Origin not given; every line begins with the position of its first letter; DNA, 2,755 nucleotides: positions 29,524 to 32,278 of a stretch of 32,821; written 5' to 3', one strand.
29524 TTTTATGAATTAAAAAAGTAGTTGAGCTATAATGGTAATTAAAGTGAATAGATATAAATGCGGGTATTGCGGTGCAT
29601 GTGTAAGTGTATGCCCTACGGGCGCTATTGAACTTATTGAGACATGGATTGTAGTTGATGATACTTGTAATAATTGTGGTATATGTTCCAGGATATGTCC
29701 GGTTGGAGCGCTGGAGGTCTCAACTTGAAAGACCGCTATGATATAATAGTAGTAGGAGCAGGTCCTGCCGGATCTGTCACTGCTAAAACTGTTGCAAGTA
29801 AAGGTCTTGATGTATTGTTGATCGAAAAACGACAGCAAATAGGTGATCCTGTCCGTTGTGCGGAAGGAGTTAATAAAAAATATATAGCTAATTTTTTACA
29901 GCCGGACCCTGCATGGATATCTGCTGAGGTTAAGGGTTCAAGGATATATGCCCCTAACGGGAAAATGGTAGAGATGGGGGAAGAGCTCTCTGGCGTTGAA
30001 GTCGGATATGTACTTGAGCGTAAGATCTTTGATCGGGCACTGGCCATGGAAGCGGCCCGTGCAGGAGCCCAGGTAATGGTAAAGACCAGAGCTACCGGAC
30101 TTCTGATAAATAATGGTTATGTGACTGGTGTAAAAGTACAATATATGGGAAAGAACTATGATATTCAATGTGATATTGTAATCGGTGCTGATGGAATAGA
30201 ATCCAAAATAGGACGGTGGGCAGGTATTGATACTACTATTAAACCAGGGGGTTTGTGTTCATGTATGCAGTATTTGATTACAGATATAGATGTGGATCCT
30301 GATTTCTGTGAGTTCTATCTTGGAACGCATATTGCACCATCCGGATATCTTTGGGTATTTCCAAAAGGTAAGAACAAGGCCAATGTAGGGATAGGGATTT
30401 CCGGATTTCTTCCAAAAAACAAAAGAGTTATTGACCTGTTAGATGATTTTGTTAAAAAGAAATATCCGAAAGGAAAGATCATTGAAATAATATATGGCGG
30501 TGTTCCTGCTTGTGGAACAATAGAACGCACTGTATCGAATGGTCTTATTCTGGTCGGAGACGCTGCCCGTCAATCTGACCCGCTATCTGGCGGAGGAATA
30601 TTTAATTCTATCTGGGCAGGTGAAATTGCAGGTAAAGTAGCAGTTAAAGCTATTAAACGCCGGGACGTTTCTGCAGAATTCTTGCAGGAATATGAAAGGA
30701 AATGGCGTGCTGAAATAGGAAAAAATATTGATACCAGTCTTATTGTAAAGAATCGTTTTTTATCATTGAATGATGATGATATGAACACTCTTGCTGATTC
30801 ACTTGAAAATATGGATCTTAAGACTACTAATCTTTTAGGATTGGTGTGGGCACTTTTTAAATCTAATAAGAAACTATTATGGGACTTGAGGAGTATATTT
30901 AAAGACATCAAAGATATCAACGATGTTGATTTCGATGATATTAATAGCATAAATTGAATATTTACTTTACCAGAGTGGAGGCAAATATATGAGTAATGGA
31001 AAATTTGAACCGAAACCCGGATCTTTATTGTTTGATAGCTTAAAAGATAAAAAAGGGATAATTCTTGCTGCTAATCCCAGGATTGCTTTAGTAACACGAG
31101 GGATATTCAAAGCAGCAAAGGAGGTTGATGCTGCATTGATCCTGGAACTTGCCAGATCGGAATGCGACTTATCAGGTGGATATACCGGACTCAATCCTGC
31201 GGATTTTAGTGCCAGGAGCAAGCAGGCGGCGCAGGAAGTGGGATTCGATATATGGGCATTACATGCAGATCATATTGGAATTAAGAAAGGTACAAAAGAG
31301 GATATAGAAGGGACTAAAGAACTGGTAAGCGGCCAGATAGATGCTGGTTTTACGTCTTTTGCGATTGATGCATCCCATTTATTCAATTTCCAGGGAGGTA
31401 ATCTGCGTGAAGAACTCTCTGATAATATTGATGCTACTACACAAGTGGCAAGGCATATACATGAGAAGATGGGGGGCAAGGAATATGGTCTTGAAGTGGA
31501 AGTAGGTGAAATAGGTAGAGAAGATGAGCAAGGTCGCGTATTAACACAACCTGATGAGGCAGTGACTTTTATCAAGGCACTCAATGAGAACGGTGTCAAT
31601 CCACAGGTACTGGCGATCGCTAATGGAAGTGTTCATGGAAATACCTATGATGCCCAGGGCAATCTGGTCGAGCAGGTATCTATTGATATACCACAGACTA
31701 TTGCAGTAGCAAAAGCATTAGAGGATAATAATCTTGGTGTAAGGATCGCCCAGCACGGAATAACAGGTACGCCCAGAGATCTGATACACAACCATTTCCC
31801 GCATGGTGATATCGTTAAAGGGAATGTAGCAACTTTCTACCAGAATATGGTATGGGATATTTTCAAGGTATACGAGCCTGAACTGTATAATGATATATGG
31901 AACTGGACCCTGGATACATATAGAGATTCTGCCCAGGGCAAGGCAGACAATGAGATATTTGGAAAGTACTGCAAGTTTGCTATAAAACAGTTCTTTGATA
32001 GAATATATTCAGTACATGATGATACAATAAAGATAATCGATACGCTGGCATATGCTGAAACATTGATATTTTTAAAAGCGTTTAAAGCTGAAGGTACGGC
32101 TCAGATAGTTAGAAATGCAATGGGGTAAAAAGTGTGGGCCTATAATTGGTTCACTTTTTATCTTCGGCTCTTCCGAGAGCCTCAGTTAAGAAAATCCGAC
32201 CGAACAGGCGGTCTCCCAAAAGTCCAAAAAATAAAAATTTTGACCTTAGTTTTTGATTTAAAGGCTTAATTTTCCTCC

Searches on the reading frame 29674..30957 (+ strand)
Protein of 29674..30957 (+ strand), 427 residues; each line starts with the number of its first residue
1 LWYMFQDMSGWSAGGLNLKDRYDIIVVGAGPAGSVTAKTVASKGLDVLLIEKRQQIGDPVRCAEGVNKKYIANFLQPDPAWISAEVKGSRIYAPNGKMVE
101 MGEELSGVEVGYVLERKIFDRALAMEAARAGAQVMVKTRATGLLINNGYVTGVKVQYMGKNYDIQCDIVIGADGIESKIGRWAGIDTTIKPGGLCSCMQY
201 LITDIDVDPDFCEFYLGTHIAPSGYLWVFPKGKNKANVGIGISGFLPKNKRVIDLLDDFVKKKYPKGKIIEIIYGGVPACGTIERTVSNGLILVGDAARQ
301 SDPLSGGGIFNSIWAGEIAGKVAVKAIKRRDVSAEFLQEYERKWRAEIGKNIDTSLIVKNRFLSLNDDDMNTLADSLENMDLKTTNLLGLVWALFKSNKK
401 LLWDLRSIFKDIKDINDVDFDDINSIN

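Call 8: search_protein_families(library=pfam, proteins=[window:29674-30957:+], max_evalue=0.001)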
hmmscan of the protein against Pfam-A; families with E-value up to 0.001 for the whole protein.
window:29674-30957:+ (427 aa): 12 families
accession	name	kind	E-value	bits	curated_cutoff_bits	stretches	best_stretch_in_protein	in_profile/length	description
PF22578.2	GGR_cat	-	9.8e-30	102.7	27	1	196-277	4-88/88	Geranylgeranyl reductase catalytic domain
PF01494.25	FAD_binding_3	-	5.6e-17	62.4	22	1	22-309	2-304/349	FAD binding domain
PF01266.30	DAO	-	4.8e-10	39.9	27.9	1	23-57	1-35/353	FAD dependent oxidoreductase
PF12831.13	FAD_oxidored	-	1.3e-08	35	27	1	23-187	1-157/416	FAD dependent oxidoreductase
PF13450.12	NAD_binding_8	-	5.7e-08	33.4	21.9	1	26-57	1-32/68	NAD(P)-binding Rossmann-like domain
PF00890.30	FAD_binding_2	-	1e-07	32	20.4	1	23-65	1-43/414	FAD binding domain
PF04820.20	Trp_halogenase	-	5.4e-07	29.3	21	0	100-180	137-218/458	Tryptophan halogenase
PF03486.20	HI0933_like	-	5.5e-07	29.7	50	1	23-63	2-42/244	HI0933-like protein Rossmann domain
PF07992.20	Pyr_redox_2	-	1.5e-06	28.3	26.1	1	22-177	1-111/291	Pyridine nucleotide-disulphide oxidoreductase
PF05834.18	Lycopene_cycl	-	1.2e-05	25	23.4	1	23-178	1-145/380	Lycopene cyclase protein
PF01946.23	Thi4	-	6.8e-05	22.7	26.2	1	22-57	18-54/235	Thi4 family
PF01134.28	GIDA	-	0.00033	20.3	22.1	1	23-57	1-36/391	Glucose inhibited division protein A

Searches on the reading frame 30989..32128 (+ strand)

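Call 8: search_protein_families(library=pfam, proteins=[window:30989-32128:+], max_evalue=0.001)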
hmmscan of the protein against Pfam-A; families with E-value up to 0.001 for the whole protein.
window:30989-32128:+ (379 aa): 2 families
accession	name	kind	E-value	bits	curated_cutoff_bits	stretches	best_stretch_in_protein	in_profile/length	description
PF01116.26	F_bP_aldolase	-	6.4e-28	98.5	25.5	1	15-306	7-253/277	Fructose-bisphosphate aldolase class-II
PF08013.17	GatZ_KbaZ-like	-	3.3e-10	39.7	26.7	1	34-146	25-143/420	D-tagatose-1,6-bisphosphate aldolase subunit GatZ/KbaZ-like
